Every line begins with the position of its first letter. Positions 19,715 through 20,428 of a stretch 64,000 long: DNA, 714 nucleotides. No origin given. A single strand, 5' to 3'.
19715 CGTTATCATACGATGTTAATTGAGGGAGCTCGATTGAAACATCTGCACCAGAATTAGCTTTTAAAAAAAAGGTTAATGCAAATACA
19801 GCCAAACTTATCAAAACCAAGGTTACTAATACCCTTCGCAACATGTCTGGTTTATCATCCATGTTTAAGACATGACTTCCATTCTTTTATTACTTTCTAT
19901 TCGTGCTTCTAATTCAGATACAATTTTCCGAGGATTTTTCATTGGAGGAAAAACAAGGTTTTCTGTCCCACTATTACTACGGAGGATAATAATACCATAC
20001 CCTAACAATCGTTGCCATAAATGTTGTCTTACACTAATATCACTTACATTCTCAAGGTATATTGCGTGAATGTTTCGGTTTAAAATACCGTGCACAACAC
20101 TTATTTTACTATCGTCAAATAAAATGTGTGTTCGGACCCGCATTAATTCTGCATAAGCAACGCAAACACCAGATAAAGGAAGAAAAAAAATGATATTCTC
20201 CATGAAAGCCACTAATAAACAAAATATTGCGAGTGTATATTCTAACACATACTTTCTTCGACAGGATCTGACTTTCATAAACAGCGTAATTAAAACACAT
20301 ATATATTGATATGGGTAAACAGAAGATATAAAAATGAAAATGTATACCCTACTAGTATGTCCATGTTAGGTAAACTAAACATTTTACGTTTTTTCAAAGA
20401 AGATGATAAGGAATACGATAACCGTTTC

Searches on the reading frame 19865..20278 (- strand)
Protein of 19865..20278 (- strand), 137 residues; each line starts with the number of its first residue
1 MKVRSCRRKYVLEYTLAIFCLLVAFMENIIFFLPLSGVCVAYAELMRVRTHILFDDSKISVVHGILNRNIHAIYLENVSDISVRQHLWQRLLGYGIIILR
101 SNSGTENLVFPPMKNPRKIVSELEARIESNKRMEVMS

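Call 94: search_protein_families(library=pfam, proteins=[window:19865-20278:-], max_evalue=0.001)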
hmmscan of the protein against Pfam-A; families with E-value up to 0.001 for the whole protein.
window:19865-20278:- (137 aa): 1 family
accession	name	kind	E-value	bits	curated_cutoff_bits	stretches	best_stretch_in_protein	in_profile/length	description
PF03703.20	bPH_2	-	1.9e-12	47.7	22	1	50-120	4-75/78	Bacterial PH domain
